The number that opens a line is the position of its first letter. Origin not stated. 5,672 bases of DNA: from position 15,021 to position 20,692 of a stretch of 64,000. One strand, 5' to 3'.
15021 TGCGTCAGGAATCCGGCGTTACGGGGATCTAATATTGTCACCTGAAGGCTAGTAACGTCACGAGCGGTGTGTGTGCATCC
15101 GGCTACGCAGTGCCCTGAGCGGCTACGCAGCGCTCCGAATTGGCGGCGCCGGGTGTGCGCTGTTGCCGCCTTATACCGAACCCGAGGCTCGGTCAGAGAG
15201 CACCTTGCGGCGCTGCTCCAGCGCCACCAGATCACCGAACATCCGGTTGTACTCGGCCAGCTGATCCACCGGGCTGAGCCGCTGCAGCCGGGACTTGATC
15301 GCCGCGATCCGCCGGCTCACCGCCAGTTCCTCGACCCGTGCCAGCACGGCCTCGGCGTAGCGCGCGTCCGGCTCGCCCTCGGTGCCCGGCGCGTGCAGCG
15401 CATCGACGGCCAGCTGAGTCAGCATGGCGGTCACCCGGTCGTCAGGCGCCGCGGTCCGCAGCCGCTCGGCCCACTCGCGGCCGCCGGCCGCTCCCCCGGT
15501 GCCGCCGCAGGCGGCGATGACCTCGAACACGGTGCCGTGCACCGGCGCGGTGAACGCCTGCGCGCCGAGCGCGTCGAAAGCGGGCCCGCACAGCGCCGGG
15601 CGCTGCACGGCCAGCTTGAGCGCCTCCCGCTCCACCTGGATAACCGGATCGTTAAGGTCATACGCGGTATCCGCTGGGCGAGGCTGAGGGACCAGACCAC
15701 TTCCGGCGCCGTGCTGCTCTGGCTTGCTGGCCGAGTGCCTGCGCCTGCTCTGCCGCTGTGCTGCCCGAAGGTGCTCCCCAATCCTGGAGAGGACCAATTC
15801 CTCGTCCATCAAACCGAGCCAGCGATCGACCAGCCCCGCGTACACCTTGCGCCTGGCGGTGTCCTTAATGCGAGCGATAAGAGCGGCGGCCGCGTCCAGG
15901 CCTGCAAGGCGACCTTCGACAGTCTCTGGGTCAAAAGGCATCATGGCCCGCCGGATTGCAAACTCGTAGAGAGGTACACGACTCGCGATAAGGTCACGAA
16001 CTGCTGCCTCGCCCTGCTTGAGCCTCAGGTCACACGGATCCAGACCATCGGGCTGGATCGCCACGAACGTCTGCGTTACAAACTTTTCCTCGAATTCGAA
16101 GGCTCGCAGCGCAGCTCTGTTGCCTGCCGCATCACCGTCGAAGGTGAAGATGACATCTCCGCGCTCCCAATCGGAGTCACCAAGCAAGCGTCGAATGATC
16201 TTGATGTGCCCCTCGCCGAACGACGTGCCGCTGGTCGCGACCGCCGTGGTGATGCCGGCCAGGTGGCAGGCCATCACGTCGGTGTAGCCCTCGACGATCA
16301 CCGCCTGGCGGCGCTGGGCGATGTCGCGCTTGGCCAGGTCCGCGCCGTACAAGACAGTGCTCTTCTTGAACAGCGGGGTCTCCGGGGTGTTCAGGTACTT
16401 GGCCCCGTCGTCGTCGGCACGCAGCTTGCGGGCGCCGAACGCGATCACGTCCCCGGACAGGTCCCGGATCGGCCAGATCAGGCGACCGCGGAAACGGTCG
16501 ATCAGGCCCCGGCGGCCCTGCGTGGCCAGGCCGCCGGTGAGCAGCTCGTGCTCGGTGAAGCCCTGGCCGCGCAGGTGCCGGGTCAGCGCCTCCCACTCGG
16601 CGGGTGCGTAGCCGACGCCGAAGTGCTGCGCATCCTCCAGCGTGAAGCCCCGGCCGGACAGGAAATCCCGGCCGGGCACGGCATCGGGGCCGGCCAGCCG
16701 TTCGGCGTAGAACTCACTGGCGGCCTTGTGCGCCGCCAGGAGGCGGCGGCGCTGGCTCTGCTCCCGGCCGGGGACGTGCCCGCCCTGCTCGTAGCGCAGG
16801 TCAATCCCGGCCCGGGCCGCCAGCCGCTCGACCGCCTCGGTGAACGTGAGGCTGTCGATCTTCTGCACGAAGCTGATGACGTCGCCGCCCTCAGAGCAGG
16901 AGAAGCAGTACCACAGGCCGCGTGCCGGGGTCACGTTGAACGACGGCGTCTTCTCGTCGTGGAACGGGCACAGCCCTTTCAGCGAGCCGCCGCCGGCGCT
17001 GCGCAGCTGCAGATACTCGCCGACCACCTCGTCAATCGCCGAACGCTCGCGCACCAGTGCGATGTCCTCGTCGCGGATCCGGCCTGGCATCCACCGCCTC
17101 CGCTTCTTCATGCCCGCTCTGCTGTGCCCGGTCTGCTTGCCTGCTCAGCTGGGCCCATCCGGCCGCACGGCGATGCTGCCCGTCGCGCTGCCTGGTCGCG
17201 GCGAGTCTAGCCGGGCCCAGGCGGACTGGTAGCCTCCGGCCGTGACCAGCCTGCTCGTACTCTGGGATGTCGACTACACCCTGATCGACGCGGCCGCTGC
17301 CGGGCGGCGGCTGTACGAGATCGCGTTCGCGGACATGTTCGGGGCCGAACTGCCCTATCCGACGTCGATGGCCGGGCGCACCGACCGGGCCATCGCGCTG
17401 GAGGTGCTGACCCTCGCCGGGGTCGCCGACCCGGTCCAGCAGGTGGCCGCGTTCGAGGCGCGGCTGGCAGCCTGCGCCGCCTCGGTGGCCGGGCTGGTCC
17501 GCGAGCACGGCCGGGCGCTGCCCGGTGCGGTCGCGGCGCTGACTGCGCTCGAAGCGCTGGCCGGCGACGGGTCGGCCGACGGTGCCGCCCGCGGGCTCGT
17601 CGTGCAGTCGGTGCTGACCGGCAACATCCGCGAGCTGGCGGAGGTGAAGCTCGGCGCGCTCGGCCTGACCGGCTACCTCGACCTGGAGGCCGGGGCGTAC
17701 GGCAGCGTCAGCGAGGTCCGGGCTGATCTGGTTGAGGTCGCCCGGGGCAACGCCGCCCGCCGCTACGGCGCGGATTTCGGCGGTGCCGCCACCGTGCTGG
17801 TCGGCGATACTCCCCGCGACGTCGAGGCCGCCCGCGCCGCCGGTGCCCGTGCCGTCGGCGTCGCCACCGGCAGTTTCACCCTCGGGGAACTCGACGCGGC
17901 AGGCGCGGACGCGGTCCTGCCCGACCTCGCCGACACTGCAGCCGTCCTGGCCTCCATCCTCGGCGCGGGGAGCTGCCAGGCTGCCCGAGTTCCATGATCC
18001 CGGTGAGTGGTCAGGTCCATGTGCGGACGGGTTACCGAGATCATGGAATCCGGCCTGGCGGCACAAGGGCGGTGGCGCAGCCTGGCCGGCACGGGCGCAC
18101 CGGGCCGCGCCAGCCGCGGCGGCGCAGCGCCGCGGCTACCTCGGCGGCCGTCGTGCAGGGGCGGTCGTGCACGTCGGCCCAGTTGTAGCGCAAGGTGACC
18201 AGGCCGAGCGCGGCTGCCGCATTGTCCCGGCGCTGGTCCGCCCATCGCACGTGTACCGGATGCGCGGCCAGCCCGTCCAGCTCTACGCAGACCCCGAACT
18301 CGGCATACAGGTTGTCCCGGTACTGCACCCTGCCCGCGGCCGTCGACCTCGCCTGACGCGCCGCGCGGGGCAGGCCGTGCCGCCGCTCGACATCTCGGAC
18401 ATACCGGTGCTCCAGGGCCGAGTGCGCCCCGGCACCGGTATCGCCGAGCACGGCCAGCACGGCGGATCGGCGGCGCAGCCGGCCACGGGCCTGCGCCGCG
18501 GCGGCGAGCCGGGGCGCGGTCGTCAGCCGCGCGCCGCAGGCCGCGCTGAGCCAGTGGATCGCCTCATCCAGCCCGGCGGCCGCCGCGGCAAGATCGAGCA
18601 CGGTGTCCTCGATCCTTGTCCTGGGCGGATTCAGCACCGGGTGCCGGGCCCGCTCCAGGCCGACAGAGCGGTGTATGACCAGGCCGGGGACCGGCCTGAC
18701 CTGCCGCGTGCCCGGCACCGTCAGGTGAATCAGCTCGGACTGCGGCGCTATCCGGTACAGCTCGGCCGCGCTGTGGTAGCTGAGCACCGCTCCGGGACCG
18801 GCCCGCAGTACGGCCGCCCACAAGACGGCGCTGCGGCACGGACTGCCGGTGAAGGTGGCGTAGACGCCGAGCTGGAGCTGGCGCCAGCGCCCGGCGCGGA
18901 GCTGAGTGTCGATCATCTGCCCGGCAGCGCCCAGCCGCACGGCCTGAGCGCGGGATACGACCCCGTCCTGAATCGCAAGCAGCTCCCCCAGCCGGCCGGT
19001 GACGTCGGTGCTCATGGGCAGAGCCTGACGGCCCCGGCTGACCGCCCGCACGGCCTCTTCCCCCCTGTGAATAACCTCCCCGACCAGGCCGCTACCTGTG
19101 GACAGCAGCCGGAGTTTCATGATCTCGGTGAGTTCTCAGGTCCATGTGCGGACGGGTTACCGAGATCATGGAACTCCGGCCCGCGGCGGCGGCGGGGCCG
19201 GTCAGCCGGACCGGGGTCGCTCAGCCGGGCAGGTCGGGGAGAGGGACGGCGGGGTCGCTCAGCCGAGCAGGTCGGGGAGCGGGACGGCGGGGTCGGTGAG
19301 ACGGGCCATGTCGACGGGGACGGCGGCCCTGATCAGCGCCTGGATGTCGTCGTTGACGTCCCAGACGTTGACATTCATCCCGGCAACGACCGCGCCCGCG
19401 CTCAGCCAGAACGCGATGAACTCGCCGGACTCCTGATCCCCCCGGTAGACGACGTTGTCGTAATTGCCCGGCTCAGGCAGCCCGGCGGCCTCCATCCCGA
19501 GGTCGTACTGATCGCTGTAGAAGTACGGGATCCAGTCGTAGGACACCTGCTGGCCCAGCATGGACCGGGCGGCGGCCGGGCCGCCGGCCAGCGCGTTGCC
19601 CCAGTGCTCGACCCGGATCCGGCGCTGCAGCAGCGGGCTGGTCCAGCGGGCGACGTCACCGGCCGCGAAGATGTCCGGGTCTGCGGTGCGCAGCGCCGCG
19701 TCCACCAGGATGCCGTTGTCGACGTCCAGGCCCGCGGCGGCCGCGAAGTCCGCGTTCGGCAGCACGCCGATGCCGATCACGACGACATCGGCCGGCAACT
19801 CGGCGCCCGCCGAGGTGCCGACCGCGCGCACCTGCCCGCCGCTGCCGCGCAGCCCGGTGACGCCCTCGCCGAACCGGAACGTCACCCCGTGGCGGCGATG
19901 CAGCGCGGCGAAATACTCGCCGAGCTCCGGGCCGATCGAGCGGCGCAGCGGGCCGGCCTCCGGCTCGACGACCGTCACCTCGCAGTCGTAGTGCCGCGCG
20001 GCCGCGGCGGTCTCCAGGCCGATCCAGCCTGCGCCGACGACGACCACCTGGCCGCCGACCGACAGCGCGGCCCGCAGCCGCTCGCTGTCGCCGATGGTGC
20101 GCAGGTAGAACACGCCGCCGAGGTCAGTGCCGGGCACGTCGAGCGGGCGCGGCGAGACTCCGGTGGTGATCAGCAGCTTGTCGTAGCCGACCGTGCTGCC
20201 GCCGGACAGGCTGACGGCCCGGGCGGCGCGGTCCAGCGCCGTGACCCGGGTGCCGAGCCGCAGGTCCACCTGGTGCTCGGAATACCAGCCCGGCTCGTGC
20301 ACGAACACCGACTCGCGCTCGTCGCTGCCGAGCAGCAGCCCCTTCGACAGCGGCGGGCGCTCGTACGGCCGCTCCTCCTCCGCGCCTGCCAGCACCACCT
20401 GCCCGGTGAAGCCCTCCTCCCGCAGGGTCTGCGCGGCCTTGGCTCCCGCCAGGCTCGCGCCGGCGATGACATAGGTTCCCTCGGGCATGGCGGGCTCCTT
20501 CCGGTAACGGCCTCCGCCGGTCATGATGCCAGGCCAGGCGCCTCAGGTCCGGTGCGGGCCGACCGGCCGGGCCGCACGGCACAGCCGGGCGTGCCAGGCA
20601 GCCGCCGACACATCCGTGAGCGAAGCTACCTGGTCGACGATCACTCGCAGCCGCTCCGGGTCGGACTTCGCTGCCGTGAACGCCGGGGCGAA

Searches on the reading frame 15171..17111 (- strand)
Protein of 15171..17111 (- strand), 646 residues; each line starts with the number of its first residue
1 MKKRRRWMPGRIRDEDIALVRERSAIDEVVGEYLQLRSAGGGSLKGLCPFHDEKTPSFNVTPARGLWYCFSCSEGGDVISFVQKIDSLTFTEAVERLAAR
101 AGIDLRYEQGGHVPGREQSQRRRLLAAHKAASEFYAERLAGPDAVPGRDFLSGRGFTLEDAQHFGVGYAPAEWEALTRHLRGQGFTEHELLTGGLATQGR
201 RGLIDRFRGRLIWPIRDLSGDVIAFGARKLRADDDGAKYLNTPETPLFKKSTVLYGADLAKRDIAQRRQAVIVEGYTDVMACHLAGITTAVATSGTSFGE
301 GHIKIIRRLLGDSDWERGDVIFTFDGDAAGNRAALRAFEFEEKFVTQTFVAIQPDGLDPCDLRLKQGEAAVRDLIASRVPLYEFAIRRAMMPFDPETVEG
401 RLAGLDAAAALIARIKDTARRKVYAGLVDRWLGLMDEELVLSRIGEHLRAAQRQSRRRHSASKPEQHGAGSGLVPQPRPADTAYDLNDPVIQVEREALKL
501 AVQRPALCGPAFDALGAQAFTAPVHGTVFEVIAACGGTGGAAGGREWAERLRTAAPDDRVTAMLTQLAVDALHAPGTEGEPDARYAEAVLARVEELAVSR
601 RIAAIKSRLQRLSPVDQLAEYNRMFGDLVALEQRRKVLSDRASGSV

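Call 6: search_protein_families(library=pfam, max_evalue=0.01, proteins=[window:15171-17111:-])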
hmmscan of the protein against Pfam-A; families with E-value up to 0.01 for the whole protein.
window:15171-17111:- (646 aa): 7 families
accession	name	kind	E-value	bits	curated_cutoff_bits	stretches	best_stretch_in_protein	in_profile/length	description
PF08275.17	DNAG_N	-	7.1e-36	123.6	26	1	134-260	1-127/128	DNA primase catalytic core, N-terminal domain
PF01807.25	Zn_ribbon_DnaG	-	2.2e-30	104.8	24.9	1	14-109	3-97/98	CHC2 zinc finger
PF08278.16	DnaG_DnaB_bind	-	1.8e-24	86.9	29.1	1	494-623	1-123/124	DNA primase DnaG DnaB-binding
PF13662.12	Toprim_4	-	6.8e-14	52.3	25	1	269-348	2-82/85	Toprim domain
PF13155.12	Toprim_2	-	8.4e-13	48.9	22.1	1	271-361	1-86/88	Toprim-like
PF10410.14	DnaB_bind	-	1.8e-09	38.1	20.6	1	382-437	1-56/56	DnaB-helicase binding domain of primase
PF01751.28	Toprim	-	2.2e-08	34.6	23.1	1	270-343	2-86/96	Toprim domain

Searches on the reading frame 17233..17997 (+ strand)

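Call 6: search_protein_families(library=pfam, max_evalue=0.01, proteins=[window:17233-17997:+])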
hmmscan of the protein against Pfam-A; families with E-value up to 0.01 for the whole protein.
window:17233-17997:+ (254 aa): 4 families
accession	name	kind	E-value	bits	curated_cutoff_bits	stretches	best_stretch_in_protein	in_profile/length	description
PF13242.12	Hydrolase_like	-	3e-11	43.5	22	1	173-234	12-74/75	HAD-hyrolase-like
PF00702.32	Hydrolase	-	1.1e-06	29.7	26.4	1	9-204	4-191/191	haloacid dehalogenase-like hydrolase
PF12710.13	HAD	-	1.2e-05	26.3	27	1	9-201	1-189/189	haloacid dehalogenase-like hydrolase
PF13419.12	HAD_2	-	5.8e-05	23.7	23.8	1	184-210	152-178/178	Haloacid dehalogenase-like hydrolase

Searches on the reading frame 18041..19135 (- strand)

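Call 6: search_protein_families(library=pfam, max_evalue=0.01, proteins=[window:18041-19135:-])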
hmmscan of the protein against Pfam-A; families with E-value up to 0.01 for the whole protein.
window:18041-19135:- (364 aa): 1 family
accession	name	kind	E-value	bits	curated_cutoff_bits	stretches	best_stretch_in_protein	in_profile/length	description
PF13338.12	AbiEi_4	-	0.0063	17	25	1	51-93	5-47/49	Transcriptional regulator, AbiEi antitoxin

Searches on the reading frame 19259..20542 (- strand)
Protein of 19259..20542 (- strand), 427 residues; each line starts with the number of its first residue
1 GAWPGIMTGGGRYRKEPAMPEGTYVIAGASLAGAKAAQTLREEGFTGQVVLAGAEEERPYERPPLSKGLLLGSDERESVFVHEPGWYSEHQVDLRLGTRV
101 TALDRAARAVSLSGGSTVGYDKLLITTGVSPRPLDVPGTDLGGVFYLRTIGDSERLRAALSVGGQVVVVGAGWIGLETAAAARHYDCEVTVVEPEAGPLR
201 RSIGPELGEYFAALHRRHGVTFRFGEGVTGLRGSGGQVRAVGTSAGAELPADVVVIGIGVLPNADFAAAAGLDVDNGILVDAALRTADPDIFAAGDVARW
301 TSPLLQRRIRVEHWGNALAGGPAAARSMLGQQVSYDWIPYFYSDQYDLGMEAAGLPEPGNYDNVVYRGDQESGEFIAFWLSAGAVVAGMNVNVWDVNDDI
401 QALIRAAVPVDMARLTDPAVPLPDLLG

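Call 6: search_protein_families(library=pfam, max_evalue=0.01, proteins=[window:19259-20542:-])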
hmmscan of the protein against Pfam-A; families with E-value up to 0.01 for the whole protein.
window:19259-20542:- (427 aa): 9 families
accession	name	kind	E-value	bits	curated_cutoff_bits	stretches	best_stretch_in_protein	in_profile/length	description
PF07992.20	Pyr_redox_2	-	2.8e-62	211.2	26.1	1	24-319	3-289/291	Pyridine nucleotide-disulphide oxidoreductase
PF00070.33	Pyr_redox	-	9.1e-16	58.6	22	1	166-242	2-78/82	Pyridine nucleotide-disulphide oxidoreductase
PF14759.12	Reductase_C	-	4.1e-15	56.5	25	1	340-425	1-84/85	Reductase C-terminal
PF01266.30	DAO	-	5.4e-08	33.2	27.9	0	166-196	2-32/353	FAD dependent oxidoreductase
PF13450.12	NAD_binding_8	-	6.7e-05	23.5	21.9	0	168-196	1-29/68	NAD(P)-binding Rossmann-like domain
PF13738.12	Pyr_redox_3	-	8e-05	22.5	30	1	90-276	94-284/305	Pyridine nucleotide-disulphide oxidoreductase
PF01593.30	Amino_oxidase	-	0.0017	18.1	19.8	0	88-131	213-258/443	Flavin containing amine oxidoreductase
PF01262.27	AlaDh_PNT_C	-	0.0024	17.8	23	0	164-195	29-60/214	Alanine dehydrogenase/PNT, C-terminal domain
PF03486.20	HI0933_like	-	0.0053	16.7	50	0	165-198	2-35/244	HI0933-like protein Rossmann domain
